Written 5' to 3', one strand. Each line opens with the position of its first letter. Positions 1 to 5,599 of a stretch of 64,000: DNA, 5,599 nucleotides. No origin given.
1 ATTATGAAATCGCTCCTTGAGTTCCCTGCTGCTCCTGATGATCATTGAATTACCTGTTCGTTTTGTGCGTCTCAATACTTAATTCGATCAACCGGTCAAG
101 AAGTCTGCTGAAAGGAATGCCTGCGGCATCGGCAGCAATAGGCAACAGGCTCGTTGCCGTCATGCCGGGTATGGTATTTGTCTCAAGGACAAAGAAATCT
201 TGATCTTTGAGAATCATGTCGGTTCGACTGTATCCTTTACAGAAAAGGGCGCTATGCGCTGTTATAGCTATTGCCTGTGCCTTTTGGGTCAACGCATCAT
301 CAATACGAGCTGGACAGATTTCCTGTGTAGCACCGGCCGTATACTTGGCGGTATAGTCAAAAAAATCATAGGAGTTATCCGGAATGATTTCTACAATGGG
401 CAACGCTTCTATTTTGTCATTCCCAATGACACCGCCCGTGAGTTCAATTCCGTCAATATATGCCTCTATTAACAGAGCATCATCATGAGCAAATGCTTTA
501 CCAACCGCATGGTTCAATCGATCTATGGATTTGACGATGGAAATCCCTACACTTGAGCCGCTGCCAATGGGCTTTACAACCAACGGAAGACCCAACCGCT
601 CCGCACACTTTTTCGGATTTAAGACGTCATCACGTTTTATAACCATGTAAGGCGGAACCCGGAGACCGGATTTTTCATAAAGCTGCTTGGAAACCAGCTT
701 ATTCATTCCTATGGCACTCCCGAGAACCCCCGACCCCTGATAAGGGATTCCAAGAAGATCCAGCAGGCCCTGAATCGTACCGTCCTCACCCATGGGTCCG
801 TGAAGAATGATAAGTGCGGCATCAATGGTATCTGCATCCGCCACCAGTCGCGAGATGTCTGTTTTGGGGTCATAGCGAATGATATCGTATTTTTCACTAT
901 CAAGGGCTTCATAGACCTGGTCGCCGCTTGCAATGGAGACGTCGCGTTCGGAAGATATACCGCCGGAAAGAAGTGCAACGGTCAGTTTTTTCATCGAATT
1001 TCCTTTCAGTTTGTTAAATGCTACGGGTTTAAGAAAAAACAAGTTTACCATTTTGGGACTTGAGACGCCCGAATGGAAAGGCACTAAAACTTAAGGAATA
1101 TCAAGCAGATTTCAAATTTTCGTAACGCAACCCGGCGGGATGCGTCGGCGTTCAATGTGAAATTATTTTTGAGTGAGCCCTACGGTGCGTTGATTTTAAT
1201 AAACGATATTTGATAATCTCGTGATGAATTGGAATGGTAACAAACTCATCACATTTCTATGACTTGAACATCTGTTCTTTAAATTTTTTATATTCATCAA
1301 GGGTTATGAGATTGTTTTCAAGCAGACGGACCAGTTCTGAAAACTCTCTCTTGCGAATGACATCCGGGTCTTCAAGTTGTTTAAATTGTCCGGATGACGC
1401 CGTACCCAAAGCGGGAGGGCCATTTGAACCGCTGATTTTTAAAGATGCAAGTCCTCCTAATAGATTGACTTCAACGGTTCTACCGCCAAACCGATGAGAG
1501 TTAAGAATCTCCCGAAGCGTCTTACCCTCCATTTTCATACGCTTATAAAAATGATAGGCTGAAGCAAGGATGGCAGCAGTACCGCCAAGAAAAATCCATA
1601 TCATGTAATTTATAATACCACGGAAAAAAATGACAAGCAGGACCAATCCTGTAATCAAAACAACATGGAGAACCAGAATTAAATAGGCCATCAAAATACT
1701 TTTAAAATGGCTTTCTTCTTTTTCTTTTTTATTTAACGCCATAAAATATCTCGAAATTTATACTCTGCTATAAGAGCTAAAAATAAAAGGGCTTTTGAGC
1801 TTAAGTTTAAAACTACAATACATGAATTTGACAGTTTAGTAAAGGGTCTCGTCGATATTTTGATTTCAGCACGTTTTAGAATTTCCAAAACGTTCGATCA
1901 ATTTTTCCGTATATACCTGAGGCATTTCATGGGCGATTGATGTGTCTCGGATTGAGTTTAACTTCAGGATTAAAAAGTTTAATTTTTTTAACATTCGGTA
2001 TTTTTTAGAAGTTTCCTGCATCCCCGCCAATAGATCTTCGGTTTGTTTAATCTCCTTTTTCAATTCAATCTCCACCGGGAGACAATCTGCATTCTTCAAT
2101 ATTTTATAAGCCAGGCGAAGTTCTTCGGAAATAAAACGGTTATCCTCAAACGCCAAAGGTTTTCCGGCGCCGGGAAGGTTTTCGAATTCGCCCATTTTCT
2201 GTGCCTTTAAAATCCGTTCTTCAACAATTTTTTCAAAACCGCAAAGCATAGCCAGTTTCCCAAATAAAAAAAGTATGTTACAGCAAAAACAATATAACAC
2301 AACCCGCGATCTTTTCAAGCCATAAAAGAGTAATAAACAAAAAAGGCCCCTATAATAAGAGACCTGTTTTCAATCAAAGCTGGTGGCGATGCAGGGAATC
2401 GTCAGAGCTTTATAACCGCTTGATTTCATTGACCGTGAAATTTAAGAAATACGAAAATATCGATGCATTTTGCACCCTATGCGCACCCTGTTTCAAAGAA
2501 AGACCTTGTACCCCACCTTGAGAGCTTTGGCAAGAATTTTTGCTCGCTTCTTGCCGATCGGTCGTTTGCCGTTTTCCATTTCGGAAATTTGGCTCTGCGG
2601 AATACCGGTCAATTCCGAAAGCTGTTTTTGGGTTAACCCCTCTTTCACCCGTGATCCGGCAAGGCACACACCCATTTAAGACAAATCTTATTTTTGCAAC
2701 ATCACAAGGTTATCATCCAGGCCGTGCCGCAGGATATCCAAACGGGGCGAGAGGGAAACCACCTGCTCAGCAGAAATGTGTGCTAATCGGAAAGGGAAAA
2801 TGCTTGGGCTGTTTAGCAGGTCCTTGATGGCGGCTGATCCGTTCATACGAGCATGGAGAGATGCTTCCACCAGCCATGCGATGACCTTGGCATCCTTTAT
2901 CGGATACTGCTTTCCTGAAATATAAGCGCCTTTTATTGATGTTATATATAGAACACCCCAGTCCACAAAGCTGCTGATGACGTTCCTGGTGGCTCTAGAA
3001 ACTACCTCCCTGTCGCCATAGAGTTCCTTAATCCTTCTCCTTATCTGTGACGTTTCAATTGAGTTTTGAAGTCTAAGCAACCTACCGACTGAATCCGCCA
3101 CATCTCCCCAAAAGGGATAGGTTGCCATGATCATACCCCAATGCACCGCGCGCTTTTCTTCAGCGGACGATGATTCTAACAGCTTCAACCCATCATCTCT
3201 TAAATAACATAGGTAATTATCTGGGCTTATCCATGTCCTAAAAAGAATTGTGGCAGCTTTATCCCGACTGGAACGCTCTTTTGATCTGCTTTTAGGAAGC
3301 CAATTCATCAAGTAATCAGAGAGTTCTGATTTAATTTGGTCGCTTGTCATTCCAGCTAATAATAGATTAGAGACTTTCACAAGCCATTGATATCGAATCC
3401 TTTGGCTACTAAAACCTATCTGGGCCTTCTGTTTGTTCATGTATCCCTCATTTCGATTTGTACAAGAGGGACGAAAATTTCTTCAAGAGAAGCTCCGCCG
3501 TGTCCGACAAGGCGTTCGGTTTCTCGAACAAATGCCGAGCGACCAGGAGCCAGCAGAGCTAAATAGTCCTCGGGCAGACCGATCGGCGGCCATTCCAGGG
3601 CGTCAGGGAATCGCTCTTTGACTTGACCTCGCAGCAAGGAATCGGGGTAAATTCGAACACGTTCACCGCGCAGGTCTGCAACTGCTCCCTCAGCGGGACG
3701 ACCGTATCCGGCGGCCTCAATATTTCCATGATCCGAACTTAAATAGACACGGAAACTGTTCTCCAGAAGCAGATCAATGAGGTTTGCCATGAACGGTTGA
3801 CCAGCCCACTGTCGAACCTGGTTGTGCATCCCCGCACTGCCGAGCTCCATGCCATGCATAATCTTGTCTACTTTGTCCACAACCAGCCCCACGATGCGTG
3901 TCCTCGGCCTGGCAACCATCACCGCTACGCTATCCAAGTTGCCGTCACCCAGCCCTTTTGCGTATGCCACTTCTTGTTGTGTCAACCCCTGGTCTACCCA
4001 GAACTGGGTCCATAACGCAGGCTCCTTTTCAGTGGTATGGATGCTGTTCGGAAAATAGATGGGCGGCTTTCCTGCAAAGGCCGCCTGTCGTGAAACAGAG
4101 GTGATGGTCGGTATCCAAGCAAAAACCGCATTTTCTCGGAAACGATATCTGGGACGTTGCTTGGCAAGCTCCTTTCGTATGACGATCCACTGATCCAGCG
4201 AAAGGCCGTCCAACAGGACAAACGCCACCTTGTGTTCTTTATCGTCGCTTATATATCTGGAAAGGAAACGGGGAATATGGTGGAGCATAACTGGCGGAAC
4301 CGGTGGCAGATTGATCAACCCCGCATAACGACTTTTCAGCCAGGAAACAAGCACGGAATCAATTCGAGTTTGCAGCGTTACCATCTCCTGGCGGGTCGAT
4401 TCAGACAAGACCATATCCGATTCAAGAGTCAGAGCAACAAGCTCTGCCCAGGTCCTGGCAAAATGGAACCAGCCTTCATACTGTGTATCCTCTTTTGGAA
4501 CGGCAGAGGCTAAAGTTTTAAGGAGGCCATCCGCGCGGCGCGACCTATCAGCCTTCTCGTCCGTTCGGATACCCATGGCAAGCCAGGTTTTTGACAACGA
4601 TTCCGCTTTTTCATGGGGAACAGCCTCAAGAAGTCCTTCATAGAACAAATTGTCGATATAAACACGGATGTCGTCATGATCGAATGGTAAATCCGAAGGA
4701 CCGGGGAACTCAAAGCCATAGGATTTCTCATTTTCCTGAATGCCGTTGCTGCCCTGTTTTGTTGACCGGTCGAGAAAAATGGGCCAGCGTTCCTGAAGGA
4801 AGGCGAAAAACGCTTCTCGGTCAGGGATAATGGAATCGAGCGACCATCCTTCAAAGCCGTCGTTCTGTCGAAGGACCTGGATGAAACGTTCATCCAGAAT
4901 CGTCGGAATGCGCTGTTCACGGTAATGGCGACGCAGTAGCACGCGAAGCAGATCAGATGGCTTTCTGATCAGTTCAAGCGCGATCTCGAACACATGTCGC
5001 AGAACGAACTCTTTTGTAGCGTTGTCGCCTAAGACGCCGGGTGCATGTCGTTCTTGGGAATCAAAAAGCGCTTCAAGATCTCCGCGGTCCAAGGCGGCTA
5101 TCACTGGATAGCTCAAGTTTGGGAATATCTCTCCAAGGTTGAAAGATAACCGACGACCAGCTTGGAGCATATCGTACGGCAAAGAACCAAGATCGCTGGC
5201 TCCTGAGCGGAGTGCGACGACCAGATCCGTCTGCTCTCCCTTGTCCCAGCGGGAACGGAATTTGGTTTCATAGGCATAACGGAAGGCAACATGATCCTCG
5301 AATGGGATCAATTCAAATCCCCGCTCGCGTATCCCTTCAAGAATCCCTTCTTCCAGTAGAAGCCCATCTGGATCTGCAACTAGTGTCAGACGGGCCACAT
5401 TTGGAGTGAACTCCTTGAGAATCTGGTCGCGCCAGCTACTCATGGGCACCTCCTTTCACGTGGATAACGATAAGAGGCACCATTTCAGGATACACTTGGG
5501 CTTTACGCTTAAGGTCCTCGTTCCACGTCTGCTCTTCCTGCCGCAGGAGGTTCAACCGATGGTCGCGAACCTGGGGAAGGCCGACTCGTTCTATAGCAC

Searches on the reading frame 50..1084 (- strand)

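Call 8: search_protein_families(library=pfam, proteins=[window:50-1084:-], max_evalue=0.01)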
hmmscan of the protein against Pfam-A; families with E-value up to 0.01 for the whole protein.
window:50-1084:- (344 aa): 7 families
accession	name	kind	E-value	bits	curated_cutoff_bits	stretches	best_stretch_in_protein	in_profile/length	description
PF07478.18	Dala_Dala_lig_C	-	1.9e-54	184.7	24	1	135-334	1-204/204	D-ala D-ala ligase C-terminus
PF01820.27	Dala_Dala_lig_N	-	2.6e-22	80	34.6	2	82-118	85-121/121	D-ala D-ala ligase N-terminus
PF02222.28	ATP-grasp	-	1e-07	32.2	27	1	135-289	2-146/179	ATP-grasp domain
PF02655.19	ATP-grasp_3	-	1.2e-06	29.1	23.2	1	129-303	4-154/160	ATP-grasp domain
PF14397.11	ATPgrasp_ST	-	3.2e-05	23.7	31.4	0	128-189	21-86/278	Sugar-transfer associated ATP-grasp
PF08443.16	RimK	-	0.00032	20.8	21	1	128-311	3-172/188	RimK-like ATP-grasp domain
PF02786.22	CPSase_L_D2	-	0.0009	19.2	19.8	1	132-304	5-178/211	Carbamoyl-phosphate synthase L chain, ATP binding domain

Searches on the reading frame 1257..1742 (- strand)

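Call 7: search_protein_families(library=ncbifam, proteins=[window:1257-1742:-], max_evalue=0.01)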
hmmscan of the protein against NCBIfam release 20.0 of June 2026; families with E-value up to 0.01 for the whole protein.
window:1257-1742:- (161 aa): 0 families

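Call 8: search_protein_families(library=pfam, proteins=[window:1257-1742:-], max_evalue=0.01)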
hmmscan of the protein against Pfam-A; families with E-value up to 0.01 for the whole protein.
window:1257-1742:- (161 aa): 1 family
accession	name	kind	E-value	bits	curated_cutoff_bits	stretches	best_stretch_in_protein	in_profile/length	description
PF20612.3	SHOCT_2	-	0.0017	19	24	1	139-158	21-40/53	SHOCT domain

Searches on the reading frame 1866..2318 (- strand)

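Call 7: search_protein_families(library=ncbifam, proteins=[window:1866-2318:-], max_evalue=0.01)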
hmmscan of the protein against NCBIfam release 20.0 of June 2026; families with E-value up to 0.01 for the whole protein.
window:1866-2318:- (150 aa): 1 family
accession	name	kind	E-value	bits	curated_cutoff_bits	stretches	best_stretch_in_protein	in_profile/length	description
NF007572.0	PRK10203.1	equivalog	7e-27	94.2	155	1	29-144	5-119/122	hypothetical protein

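Call 8: search_protein_families(library=pfam, proteins=[window:1866-2318:-], max_evalue=0.01)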
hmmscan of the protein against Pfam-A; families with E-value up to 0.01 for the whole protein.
window:1866-2318:- (150 aa): 1 family
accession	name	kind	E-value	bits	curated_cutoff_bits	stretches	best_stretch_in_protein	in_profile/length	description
PF09350.15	DJC28_CD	-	4.6e-25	88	27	1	31-98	1-70/70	DnaJ homologue, subfamily C, member 28, conserved domain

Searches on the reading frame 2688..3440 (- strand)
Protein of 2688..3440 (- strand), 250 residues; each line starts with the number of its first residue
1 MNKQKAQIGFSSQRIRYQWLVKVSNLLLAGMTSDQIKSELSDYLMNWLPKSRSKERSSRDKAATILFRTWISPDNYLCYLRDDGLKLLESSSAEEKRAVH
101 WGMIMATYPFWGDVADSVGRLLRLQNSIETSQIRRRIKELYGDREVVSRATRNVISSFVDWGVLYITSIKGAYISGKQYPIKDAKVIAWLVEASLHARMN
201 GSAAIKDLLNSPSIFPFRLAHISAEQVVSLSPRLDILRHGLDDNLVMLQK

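Call 7: search_protein_families(library=ncbifam, proteins=[window:2688-3440:-], max_evalue=0.01)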
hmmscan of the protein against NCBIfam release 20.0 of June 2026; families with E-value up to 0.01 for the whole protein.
window:2688-3440:- (250 aa): 0 families

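Call 8: search_protein_families(library=pfam, proteins=[window:2688-3440:-], max_evalue=0.01)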
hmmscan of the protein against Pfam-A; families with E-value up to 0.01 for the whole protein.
window:2688-3440:- (250 aa): 1 family
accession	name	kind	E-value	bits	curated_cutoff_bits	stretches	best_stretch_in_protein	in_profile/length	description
PF08849.17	BrxA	-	0.00029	21.1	23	1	9-137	6-124/184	BrxA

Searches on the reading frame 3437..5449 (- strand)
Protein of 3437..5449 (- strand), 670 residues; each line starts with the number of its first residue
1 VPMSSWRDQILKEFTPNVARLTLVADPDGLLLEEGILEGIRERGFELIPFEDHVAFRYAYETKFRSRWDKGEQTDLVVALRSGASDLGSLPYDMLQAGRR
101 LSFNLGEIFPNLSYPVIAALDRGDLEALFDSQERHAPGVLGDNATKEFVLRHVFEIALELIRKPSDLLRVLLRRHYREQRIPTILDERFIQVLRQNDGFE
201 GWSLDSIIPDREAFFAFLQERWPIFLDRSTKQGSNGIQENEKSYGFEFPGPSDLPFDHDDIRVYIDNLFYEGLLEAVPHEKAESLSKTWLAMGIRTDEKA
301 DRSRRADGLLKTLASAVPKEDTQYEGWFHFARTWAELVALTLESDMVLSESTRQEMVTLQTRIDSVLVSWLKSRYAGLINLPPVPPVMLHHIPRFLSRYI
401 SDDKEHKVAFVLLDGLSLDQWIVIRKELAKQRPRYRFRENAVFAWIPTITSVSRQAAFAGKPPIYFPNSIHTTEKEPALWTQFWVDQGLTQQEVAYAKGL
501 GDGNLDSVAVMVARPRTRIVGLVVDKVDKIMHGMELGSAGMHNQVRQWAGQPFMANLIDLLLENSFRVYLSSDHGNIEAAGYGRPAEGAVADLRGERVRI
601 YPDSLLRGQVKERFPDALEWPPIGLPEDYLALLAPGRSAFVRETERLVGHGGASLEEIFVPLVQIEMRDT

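Call 6: search_protein_families(library=padloc, proteins=[window:3437-5449:-], max_evalue=0.01)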
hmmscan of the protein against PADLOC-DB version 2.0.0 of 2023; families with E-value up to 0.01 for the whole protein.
window:3437-5449:- (670 aa): 5 families
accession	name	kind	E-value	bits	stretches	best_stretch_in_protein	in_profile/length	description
PDLC02558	PglZ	-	0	1030.2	1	3-669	1-665/666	PglZ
PDLC02556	PglZ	-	3.8e-138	459.9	1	8-666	4-638/641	PglZ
PDLC02555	PglZ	-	2.1e-26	90.7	1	5-665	4-611/613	PglZ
PDLC02543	PglZ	-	2.4e-06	23.9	1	361-578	452-666/943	PglZ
PDLC02565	PglZ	-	1.3e-05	21.8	1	404-575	480-653/910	PglZ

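Call 60: find_related_loci(query=window:3437-5449:-, collection=metagenome_contigs, flank=10000)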
Query window:3437-5449:- (670 aa) in metagenome_contigs; peptide patterns used: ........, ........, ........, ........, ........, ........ (x = any residue, [..] = any of these).
543 stretches matched a pattern; 469 encode a relative of the query (tblastn E <= 1e-3); the best 80 are kept; 80 distinct loci.
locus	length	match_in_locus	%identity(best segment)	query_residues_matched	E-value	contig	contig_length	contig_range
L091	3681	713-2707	83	2-666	0e+0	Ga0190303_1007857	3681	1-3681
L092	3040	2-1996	82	6-670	0e+0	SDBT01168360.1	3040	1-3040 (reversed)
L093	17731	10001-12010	82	1-670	0e+0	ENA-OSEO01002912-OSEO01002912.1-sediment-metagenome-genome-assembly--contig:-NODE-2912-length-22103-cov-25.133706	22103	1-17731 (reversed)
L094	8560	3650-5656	82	2-670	0e+0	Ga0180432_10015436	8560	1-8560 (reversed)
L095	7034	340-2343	81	3-670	0e+0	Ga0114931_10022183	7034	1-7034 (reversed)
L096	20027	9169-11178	82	1-670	0e+0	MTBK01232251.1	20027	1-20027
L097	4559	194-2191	82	5-670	0e+0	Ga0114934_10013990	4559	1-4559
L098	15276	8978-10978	82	2-669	0e+0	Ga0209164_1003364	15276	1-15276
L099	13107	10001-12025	81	1-666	0e+0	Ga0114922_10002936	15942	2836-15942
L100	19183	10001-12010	81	1-670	0e+0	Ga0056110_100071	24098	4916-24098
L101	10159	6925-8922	81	1-666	0e+0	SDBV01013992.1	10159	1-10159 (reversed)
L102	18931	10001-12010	81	1-670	0e+0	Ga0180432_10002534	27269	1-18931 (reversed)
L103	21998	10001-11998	81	1-666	0e+0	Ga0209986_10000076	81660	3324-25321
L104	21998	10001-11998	81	5-670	0e+0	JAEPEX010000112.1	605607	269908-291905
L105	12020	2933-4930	81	5-670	0e+0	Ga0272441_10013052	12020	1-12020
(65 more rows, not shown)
